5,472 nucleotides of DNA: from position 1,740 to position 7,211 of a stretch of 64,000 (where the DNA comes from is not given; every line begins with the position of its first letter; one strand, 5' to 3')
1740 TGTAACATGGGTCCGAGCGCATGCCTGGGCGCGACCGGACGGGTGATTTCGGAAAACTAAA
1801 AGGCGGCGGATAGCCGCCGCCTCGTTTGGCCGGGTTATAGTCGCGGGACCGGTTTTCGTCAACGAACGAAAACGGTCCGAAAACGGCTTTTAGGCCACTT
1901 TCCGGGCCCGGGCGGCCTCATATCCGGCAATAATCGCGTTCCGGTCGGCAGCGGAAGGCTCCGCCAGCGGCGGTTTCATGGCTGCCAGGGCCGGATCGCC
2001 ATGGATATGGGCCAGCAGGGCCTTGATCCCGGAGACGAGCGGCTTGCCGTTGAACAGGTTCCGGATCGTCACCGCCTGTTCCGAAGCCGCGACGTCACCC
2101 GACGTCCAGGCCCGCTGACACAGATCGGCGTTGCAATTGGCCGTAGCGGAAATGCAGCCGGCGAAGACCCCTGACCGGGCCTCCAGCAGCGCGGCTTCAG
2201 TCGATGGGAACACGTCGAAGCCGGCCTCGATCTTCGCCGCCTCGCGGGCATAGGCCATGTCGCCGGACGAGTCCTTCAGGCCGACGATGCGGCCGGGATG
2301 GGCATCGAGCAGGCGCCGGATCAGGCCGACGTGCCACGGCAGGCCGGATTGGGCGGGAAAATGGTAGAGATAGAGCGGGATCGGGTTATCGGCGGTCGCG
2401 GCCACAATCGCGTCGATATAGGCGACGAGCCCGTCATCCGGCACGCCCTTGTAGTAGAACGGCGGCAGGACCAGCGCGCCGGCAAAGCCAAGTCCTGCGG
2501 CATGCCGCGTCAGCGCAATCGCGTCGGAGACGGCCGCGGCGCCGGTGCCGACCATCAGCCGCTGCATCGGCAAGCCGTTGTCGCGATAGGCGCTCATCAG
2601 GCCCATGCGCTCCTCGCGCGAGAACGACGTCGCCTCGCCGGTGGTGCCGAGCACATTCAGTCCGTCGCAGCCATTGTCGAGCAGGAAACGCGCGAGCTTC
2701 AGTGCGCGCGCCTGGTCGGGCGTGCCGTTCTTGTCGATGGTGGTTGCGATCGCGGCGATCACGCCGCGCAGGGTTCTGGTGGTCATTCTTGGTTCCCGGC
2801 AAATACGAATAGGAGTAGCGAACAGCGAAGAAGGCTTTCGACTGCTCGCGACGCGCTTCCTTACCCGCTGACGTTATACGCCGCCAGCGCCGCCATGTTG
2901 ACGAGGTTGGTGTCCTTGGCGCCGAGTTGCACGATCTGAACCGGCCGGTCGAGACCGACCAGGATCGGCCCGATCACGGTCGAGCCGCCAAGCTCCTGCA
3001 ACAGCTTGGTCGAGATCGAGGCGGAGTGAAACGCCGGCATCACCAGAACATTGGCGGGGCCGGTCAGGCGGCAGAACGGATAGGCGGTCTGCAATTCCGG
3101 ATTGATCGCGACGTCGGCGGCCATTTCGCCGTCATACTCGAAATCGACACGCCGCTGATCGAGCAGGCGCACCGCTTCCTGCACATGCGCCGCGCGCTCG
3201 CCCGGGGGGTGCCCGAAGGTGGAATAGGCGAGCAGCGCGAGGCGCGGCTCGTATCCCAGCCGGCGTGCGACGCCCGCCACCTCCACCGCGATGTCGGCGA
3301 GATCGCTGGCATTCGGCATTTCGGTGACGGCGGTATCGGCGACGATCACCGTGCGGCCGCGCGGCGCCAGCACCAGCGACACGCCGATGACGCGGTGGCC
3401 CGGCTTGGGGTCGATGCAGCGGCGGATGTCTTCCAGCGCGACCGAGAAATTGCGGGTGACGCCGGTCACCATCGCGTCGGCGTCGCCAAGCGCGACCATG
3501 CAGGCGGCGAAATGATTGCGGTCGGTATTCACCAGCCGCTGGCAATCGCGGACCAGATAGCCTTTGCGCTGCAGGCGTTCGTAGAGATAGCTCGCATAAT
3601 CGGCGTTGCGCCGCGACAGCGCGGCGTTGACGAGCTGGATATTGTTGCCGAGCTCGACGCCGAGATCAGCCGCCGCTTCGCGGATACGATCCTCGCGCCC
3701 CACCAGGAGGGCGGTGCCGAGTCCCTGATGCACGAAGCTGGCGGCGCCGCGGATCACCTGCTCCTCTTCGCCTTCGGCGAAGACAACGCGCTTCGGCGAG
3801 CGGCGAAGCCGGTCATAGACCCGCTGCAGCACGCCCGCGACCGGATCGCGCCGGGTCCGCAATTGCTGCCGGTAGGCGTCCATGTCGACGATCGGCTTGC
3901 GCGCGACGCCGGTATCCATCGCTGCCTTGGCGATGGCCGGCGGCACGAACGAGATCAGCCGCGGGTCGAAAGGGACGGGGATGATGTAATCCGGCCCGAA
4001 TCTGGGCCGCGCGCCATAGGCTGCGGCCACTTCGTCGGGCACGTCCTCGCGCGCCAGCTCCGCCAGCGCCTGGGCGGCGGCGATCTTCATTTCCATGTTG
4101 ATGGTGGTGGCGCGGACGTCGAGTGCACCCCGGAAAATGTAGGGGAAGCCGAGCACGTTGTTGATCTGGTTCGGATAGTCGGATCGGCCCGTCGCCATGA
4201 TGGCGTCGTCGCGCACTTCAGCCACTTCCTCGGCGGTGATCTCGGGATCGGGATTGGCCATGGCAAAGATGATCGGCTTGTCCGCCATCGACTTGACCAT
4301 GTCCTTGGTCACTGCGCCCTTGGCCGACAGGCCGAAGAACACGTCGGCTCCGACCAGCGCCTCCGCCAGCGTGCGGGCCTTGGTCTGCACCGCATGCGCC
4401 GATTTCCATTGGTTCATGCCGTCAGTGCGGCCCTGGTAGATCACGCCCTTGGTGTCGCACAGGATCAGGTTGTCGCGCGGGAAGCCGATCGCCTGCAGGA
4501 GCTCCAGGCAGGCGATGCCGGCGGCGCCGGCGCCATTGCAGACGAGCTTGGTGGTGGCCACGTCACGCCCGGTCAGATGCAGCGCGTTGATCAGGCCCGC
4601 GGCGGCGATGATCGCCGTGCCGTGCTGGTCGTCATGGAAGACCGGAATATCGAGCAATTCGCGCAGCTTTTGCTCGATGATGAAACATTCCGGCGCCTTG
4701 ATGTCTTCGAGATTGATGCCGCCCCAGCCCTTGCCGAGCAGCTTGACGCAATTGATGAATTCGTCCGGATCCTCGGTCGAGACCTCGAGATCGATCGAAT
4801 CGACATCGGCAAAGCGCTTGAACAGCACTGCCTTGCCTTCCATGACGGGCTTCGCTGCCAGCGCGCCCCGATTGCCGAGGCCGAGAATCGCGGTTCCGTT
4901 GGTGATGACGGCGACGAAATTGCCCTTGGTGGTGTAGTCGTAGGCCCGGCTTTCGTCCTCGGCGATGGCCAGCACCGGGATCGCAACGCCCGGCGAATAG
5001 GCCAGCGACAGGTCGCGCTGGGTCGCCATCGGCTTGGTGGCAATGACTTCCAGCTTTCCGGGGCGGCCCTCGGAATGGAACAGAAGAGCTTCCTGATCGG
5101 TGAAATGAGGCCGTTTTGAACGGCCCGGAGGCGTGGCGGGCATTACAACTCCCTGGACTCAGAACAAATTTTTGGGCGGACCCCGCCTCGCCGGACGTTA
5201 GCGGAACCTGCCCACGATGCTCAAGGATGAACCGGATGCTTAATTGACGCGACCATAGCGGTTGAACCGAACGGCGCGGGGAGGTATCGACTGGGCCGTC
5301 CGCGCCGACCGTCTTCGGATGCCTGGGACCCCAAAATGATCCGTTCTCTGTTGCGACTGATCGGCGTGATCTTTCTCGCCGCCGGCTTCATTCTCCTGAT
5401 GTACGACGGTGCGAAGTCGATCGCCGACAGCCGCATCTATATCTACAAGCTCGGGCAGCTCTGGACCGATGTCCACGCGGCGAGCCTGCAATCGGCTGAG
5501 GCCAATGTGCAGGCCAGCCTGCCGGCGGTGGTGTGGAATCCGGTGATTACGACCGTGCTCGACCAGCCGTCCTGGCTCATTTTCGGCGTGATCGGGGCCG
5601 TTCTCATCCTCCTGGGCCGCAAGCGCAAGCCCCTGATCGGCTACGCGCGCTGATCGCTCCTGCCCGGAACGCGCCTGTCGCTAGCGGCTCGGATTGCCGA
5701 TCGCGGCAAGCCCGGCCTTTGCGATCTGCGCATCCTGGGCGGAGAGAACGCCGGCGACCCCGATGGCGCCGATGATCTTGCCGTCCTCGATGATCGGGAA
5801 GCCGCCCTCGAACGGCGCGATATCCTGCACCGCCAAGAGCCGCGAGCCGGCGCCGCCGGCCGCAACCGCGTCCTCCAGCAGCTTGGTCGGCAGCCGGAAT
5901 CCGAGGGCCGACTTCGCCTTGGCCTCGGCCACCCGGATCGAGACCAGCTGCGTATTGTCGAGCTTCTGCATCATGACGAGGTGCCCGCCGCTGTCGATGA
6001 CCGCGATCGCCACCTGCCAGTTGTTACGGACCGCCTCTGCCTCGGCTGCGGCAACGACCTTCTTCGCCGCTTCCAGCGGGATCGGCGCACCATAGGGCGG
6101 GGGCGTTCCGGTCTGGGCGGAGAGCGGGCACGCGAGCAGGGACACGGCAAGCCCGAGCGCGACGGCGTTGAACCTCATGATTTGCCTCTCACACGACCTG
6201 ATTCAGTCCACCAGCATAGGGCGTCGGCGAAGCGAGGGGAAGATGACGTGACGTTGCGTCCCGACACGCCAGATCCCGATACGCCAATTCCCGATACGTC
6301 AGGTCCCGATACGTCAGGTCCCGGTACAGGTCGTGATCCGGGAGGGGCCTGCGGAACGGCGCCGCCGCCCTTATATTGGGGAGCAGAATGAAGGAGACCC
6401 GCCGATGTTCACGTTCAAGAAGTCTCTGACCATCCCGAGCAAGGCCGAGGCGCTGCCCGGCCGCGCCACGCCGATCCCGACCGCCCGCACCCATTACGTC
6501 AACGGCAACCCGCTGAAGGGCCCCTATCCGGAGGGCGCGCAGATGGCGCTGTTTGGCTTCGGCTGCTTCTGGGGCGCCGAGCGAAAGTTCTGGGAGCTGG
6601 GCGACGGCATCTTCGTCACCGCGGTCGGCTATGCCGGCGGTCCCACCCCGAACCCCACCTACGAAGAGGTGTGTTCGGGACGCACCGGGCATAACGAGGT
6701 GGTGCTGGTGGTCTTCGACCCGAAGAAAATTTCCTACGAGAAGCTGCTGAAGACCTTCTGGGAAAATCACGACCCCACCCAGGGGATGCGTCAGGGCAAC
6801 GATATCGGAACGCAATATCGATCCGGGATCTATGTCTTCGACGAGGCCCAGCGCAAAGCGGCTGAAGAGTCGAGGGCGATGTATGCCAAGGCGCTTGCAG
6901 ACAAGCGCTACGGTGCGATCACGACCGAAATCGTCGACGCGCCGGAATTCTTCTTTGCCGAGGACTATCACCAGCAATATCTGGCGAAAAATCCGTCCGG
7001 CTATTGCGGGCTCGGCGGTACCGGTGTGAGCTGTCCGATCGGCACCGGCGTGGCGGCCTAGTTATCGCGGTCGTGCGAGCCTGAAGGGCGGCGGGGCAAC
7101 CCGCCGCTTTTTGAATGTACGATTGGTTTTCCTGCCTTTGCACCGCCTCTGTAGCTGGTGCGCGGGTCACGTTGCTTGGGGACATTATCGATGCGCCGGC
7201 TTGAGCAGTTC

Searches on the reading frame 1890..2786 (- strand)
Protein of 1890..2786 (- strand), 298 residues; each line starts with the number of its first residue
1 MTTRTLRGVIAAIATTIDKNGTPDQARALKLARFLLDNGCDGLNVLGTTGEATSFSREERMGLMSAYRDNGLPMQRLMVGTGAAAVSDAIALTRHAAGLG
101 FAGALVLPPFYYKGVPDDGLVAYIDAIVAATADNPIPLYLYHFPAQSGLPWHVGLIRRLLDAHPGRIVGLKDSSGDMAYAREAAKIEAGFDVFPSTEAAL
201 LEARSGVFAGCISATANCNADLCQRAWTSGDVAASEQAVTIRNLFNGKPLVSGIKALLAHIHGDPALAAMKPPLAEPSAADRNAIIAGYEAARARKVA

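Call 23: search_protein_families(library=pfam, proteins=[window:1890-2786:-])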
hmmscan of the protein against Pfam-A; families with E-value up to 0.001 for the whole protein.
window:1890-2786:- (298 aa): 1 family
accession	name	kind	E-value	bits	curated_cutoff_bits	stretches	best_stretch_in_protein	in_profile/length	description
PF00701.28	DHDPS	-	2.1e-40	138.7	22.1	1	6-284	2-281/289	Dihydrodipicolinate synthetase family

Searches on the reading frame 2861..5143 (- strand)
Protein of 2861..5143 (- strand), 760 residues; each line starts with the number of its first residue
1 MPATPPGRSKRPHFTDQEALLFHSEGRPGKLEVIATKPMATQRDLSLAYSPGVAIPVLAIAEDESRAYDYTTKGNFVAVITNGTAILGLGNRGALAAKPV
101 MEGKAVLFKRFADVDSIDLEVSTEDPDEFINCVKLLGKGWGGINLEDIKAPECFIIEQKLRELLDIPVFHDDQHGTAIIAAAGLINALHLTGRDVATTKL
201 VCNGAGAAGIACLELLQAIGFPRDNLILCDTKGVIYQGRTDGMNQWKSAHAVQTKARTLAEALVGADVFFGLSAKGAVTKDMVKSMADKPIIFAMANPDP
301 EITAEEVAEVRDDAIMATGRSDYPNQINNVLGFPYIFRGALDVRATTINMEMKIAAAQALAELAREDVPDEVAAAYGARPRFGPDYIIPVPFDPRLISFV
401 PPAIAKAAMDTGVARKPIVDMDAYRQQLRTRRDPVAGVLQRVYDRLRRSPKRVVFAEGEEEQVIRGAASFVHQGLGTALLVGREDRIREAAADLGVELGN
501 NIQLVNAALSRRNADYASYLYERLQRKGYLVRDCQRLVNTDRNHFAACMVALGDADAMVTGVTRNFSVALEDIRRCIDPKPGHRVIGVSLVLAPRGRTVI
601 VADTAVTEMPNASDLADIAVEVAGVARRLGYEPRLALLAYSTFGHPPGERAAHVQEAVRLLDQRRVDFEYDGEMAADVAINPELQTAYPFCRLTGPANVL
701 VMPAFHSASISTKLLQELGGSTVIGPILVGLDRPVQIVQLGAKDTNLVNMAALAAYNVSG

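Call 23: search_protein_families(library=pfam, proteins=[window:2861-5143:-])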
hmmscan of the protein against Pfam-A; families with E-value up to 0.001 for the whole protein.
window:2861-5143:- (760 aa): 3 families
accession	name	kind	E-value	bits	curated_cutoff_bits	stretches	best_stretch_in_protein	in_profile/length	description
PF01515.24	PTA_PTB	-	2.6e-92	310.1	24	1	439-755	3-319/319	Phosphate acetyl/butaryl transferase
PF00390.24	malic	-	4.5e-26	92.2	23.1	2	29-121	2-117/182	Malic enzyme, N-terminal domain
PF03949.21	Malic_M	-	4.1e-22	79.2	23.5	1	175-370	3-231/258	Malic enzyme, NAD binding domain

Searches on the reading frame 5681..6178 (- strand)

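Call 23: search_protein_families(library=pfam, proteins=[window:5681-6178:-])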
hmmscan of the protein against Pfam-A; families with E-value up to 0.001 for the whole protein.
window:5681-6178:- (165 aa): 1 family
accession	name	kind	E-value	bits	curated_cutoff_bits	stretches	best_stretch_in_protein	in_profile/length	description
PF03928.20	HbpS-like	-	7e-33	113.8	25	1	34-158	2-128/128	Haem degrading protein HbpS-like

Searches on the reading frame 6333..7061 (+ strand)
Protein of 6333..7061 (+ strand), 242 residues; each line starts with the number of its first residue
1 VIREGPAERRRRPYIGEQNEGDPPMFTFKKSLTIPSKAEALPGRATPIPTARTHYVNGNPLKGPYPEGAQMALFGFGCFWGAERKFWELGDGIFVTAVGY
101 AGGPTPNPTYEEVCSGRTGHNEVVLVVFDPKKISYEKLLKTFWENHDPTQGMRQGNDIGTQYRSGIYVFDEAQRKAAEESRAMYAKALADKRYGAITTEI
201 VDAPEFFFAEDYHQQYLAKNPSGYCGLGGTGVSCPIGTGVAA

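Call 23: search_protein_families(library=pfam, proteins=[window:6333-7061:+])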
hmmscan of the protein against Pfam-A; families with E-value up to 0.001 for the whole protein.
window:6333-7061:+ (242 aa): 1 family
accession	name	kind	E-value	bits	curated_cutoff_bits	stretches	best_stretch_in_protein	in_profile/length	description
PF01625.27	PMSR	-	1.3e-60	204.5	23.7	1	72-225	2-152/153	Peptide methionine sulfoxide reductase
